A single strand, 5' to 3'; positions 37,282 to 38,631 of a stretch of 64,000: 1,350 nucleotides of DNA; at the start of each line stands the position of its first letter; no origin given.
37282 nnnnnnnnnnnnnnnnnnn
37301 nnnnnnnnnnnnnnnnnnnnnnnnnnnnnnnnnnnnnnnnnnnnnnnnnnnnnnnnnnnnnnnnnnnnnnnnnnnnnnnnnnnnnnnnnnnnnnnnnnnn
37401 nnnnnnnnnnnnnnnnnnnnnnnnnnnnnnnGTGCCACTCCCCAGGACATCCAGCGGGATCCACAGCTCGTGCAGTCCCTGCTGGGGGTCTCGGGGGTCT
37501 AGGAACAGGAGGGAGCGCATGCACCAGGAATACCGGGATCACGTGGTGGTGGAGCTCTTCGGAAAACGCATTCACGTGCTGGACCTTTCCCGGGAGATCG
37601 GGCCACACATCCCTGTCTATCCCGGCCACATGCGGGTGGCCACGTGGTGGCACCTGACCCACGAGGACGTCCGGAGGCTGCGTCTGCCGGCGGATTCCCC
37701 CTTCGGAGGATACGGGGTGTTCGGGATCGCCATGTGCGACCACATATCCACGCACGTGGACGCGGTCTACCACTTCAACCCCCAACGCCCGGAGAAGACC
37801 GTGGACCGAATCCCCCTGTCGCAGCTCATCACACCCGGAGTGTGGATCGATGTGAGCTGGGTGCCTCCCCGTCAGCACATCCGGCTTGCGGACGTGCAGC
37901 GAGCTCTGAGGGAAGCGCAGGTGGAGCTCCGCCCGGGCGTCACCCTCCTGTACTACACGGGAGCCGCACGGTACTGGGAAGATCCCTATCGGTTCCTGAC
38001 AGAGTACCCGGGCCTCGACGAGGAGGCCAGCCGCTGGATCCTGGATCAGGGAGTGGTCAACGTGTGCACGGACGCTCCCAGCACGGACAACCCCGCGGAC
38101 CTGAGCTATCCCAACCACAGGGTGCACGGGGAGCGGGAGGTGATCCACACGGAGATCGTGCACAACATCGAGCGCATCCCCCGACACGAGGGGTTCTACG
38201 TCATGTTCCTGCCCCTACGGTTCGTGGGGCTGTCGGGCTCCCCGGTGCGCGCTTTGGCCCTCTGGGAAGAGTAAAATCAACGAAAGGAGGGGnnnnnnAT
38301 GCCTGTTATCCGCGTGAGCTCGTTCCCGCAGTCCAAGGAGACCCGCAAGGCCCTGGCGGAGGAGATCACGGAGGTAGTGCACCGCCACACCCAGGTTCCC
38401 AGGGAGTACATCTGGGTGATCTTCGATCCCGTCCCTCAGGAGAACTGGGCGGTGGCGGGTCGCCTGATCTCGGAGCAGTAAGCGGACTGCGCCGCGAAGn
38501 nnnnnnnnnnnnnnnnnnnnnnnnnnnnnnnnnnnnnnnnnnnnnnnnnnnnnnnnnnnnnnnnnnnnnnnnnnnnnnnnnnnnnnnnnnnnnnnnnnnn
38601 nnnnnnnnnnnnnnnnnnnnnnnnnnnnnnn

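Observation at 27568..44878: Candidate uncharacterised N-heterocycle/aromatic catabolic supercluster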

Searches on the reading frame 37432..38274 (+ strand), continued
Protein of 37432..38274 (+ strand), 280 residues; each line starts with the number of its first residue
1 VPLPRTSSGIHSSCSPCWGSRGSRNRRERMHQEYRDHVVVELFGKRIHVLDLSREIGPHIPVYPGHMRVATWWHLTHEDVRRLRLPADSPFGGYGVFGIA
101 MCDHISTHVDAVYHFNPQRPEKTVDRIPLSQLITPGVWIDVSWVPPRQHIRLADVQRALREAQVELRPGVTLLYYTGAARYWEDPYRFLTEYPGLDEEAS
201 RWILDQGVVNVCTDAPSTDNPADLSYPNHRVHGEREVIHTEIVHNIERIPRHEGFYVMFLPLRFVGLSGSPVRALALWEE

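Call 81: search_protein_families(library=pfam, proteins=[L018:4937-5983:+, L018:7368-8666:+, L018:8669-9679:+, L018:11542-12759:+, L018:12773-13522:+, L018:13341-14144:+, L018:15992-16978:+, L018:16975-17952:+, L018:19105-20328:+, L018:943-1752:-], max_evalue=0.00001)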
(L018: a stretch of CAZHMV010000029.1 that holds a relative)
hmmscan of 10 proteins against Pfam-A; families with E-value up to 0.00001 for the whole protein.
L018:4937-5983:+ (348 aa): 4 families
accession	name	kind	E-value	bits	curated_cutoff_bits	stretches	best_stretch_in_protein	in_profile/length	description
PF13377.12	Peripla_BP_3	-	1.2e-36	126.8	26.5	1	176-337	2-167/167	Periplasmic binding protein-like domain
PF00532.27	Peripla_BP_1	-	6.8e-35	121.3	22.2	1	67-320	2-269/281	Periplasmic binding proteins and sugar binding domain of LacI family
PF00356.27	LacI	-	8e-21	74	27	1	12-55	3-46/46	Bacterial regulatory proteins, lacI family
PF13407.12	Peripla_BP_4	-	1.5e-19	71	35.1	1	69-317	1-257/258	Periplasmic binding protein domain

L018:7368-8666:+ (432 aa): 2 families
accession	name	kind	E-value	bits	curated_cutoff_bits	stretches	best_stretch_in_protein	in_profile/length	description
PF02738.23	MoCoBD_1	-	1.7e-67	227.5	27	1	155-385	12-244/244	Molybdopterin cofactor-binding domain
PF01315.27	Ald_Xan_dh_C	-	3.5e-27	95.3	31.3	1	19-123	1-110/110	Aldehyde oxidase and xanthine dehydrogenase, a/b hammerhead domain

L018:8669-9679:+ (336 aa): 1 family
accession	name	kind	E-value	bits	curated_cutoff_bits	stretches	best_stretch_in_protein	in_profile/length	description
PF20256.3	MoCoBD_2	-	2.4e-72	244.3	27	1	2-268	23-283/283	Molybdopterin cofactor-binding domain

L018:11542-12759:+ (405 aa): 2 families
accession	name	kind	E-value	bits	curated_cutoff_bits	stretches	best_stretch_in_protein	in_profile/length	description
PF23189.1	UPF0261_C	-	3e-78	262.4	27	1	187-401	1-216/218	Uncharacterised protein family (UPF0261) C-terminal domain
PF06792.17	UPF0261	-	5.2e-60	202.9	27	1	4-179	2-174/176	Uncharacterised protein family (UPF0261) N-terminal domain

L018:12773-13522:+ (249 aa): 1 family
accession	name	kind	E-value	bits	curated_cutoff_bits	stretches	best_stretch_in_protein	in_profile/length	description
PF00753.33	Lactamase_B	-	3.7e-25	89.4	22.7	1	34-238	5-196/196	Metallo-beta-lactamase superfamily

L018:13341-14144:+ (267 aa): 1 family
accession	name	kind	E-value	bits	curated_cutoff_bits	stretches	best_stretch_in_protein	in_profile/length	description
PF00596.27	Aldolase_II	-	3.5e-47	161.1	22.2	1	76-251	2-181/183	Class II Aldolase and Adducin N-terminal domain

L018:15992-16978:+ (328 aa): 2 families
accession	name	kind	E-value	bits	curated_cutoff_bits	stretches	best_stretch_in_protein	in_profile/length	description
PF00676.26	E1_dh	-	2.1e-92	309.8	22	1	13-311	1-300/300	Dehydrogenase E1 component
PF02775.26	TPP_enzyme_C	-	6.8e-11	42.6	21.9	1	111-234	25-150/151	Thiamine pyrophosphate enzyme, C-terminal TPP binding domain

L018:16975-17952:+ (325 aa): 2 families
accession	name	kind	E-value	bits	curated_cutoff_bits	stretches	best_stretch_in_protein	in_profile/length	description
PF02779.29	Transket_pyr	-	2.7e-46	157.8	27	1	3-179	2-173/174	Transketolase, pyrimidine binding domain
PF02780.25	Transketolase_C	-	1.4e-40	138.5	25.9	1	194-316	1-124/124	Transketolase, C-terminal domain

L018:19105-20328:+ (407 aa): 3 families
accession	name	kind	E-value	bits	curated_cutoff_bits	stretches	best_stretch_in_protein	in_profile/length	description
PF00198.28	2-oxoacid_dh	-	4.3e-78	262.4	23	1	180-405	5-231/232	2-oxoacid dehydrogenases acyltransferase (catalytic domain)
PF00364.28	Biotin_lipoyl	-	5.3e-18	65.1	22.1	1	4-74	2-71/73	Biotin-requiring enzyme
PF02817.22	E3_binding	-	9e-15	55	23.7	1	121-156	1-36/36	e3 binding domain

L018:943-1752:- (269 aa): 1 family
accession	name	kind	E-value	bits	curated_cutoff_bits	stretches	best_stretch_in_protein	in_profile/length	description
PF00230.25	MIP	-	3.6e-47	161.4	25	1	5-256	6-222/222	Major intrinsic protein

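Call 94: get_annotated_region(hit=H18, flank=5000)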
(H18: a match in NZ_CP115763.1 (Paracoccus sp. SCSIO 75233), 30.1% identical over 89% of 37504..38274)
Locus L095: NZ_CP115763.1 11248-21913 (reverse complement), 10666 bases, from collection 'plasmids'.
description: Paracoccus sp. SCSIO 75233 plasmid p5, complete sequence
organism: Paracoccus sp. SCSIO 75233 (NCBI taxid 3017782)
taxonomy: Bacteria; Pseudomonadota; Alphaproteobacteria; Rhodobacterales; Paracoccaceae; Paracoccus; Paracoccus sp. SCSIO 75233
host: -; source: cell culture,sediment; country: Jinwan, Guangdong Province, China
typing (MOB-suite, as given by PLSDB): non-mobilizable
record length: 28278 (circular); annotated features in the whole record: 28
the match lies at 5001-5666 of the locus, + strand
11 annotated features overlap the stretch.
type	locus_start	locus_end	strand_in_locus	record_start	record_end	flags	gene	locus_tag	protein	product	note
CDS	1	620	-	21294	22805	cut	-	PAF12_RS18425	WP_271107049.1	IS66 family transposase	-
CDS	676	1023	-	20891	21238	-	tnpB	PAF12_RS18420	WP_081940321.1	IS66 family insertion sequence element accessory protein TnpB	-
CDS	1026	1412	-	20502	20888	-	-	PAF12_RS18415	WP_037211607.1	transposase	GO:0006313 - DNA transposition [Evidence IEA]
CDS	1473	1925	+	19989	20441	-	-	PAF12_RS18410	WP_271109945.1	Rid family hydrolase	-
CDS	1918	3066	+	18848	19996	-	-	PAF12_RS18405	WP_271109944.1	M20 family metallopeptidase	-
CDS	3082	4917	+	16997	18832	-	-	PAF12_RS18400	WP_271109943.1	adenine deaminase C-terminal domain-containing protein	-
CDS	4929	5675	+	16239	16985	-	-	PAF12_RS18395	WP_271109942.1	cyclase family protein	-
CDS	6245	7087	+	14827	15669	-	-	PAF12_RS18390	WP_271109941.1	cupin domain-containing protein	-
CDS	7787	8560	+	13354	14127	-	-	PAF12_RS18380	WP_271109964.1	ATP-binding cassette domain-containing protein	-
CDS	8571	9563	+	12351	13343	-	-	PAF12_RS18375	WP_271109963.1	ABC transporter permease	GO:0008643 - carbohydrate transport [Evidence IEA]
CDS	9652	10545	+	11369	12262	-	-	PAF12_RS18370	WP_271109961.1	ribokinase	-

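Call 95: get_annotated_region(hit=H14, flank=5000)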
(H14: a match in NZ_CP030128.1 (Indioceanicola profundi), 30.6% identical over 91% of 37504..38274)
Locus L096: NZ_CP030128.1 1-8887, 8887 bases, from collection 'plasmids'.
description: Indioceanicola profundi strain SCSIO 08040 plasmid unnamed2, complete sequence
organism: Indioceanicola profundi (NCBI taxid 2220096)
taxonomy: Bacteria; Pseudomonadota; Alphaproteobacteria; Rhodospirillales; Azospirillaceae; Indioceanicola; Indioceanicola profundi
host: -; source: sediment; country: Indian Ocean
typing (MOB-suite, as given by PLSDB): non-mobilizable
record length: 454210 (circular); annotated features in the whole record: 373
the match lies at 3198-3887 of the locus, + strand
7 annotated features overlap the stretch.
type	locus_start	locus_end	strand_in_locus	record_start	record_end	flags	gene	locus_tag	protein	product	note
CDS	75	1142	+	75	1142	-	-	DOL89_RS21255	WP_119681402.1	C4-dicarboxylate TRAP transporter substrate-binding protein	-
CDS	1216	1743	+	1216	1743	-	-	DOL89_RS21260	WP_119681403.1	TRAP transporter small permease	GO:0015740 - C4-dicarboxylate transport [Evidence IEA]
CDS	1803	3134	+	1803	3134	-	-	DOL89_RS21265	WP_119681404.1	TRAP transporter large permease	GO:0008643 - carbohydrate transport [Evidence IEA]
CDS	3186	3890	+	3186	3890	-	-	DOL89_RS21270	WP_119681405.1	cyclase family protein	-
CDS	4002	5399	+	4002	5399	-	-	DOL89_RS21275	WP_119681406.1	amidase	-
CDS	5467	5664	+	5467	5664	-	-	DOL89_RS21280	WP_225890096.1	hypothetical protein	-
CDS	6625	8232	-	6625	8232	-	-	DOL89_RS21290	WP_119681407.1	ISL3 family transposase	-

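Call 97: search_protein_families(library=pfam, proteins=[L047:13429-13851:+, L047:13873-15348:+, L047:10926-12221:+, L047:12269-13408:+, L012:6839-8776:+, L012:8776-9933:+, L025:11574-12761:+, L025:12786-14213:+], max_evalue=0.00001)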
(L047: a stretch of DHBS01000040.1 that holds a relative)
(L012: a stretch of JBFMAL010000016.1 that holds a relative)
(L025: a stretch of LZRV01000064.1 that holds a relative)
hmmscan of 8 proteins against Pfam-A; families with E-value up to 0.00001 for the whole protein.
L047:13429-13851:+ (141 aa): 2 families
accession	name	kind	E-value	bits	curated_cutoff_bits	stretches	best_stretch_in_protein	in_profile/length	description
PF01575.25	MaoC_dehydratas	-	4.8e-21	75.1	27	1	22-118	15-114/123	MaoC like domain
PF13452.11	FAS1_DH_region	-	3e-12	47.2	22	1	19-130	8-130/132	FAS1-like, dehydratase domain region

L047:13873-15348:+ (492 aa): 2 families
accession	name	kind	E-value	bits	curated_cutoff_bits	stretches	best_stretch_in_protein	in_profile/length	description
PF11794.13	HpaB_N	-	5.1e-103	344.8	35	1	8-277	1-270/270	4-hydroxyphenylacetate 3-hydroxylase N terminal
PF03241.18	HpaB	-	3.8e-72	242.1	25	1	286-482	3-201/202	4-hydroxyphenylacetate 3-hydroxylase C terminal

L047:10926-12221:+ (432 aa): 2 families
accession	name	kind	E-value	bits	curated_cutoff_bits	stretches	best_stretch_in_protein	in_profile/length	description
PF13336.12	AcetylCoA_hyd_C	-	4.7e-63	212.2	23.7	1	272-425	1-154/154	Acetyl-CoA hydrolase/transferase C-terminal domain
PF02550.21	AcetylCoA_hydro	-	1.7e-25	90.6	24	1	4-183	2-193/198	Acetyl-CoA hydrolase/transferase N-terminal domain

L047:12269-13408:+ (380 aa): 4 families
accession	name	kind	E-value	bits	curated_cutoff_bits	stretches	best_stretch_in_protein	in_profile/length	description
PF00441.29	Acyl-CoA_dh_1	-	5.5e-54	182.8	22.4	1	230-378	1-149/150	Acyl-CoA dehydrogenase, C-terminal domain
PF02771.21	Acyl-CoA_dh_N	-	8.2e-37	126.5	22.9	1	7-118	2-113/113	Acyl-CoA dehydrogenase, N-terminal domain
PF02770.24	Acyl-CoA_dh_M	-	7.2e-27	93.9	33.3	1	122-218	1-97/97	Acyl-CoA dehydrogenase, middle domain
PF08028.16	Acyl-CoA_dh_2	-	1.2e-24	87.5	22.7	1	245-367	1-133/134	Acyl-CoA dehydrogenase, C-terminal domain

L012:6839-8776:+ (646 aa): 2 families
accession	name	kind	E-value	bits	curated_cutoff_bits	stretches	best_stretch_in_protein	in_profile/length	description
PF01314.23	AFOR_C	-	1.2e-125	420.1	27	1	233-637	2-385/385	Aldehyde ferredoxin oxidoreductase, domains 2 & 3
PF02730.20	AFOR_N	-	4.3e-77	258.8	29.8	1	19-218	1-198/199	Aldehyde ferredoxin oxidoreductase, N-terminal domain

L012:8776-9933:+ (386 aa): 3 families
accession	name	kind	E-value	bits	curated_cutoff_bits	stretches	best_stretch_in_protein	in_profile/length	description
PF25137.1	ADH_Fe_C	-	2e-59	201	27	1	190-385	1-193/194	Fe-containing alcohol dehydrogenase family, C-terminal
PF00465.25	Fe-ADH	-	1.4e-46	158.6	31.3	1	15-179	5-168/168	Iron-containing alcohol dehydrogenase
PF13685.12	Fe-ADH_2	-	1.1e-12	48.7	28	1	16-112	2-96/149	Iron-containing alcohol dehydrogenase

L025:11574-12761:+ (396 aa): 3 families
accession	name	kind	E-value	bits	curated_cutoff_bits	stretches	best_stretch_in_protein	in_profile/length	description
PF25137.1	ADH_Fe_C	-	1.2e-53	182.2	27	1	198-393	2-194/194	Fe-containing alcohol dehydrogenase family, C-terminal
PF00465.25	Fe-ADH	-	3.2e-43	147.7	31.3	1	16-186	1-168/168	Iron-containing alcohol dehydrogenase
PF13685.12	Fe-ADH_2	-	1.3e-09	38.7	28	1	20-120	1-99/149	Iron-containing alcohol dehydrogenase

L025:12786-14213:+ (476 aa): 1 family
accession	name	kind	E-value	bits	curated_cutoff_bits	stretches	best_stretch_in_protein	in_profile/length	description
PF00171.27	Aldedh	-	3.6e-164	547.1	23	1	12-470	1-461/461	Aldehyde dehydrogenase family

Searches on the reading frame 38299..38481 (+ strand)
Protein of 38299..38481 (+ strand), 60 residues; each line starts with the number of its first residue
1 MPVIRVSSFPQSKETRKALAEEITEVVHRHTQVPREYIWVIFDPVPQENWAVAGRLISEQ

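Call 7: search_protein_families(library=pfam, proteins=[window:38299-38481:+])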
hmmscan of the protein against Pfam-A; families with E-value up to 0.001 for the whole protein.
window:38299-38481:+ (60 aa): 3 families
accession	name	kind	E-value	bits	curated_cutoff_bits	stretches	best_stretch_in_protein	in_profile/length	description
PF01361.26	Tautomerase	-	5.9e-14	52.2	22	1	2-58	1-58/60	Tautomerase enzyme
PF14552.11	Tautomerase_2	-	3.1e-05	24.4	28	1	3-52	31-81/82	Tautomerase enzyme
PF14832.11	Tautomerase_3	-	0.0005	20.8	25.7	1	9-56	9-57/138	Putative oxalocrotonate tautomerase enzyme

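Call 9: search_protein_families(library=ncbifam, proteins=[window:38299-38481:+], max_evalue=0.00001)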
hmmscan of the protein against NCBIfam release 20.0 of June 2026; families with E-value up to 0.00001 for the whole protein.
window:38299-38481:+ (60 aa): 7 families
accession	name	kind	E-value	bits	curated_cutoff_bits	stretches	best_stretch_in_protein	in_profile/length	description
NF041920.1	DmpI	equivalog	2.9e-15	55.8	70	1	1-59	1-59/59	4-oxalocrotonate tautomerase DmpI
TIGR00013.1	taut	subfamily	1.4e-10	41.1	56.9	1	1-59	1-61/64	2-hydroxymuconate tautomerase family protein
NF002622.0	PRK02289.1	equivalog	4.9e-09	36.3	103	1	1-48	1-49/60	4-oxalocrotonate tautomerase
NF001966.0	PRK00745.1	equivalog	1e-08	35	80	1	1-60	1-61/62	4-oxalocrotonate tautomerase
NF002571.1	PRK02220.1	equivalog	1.4e-08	34.6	55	1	11-59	12-60/61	2-hydroxymuconate tautomerase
NF002324.0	PRK01271.1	equivalog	3.6e-07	30.6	83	1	1-51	1-53/75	tautomerase PptA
NF002524.0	PRK01964.1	equivalog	7.8e-07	29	86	1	1-56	1-57/64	4-oxalocrotonate tautomerase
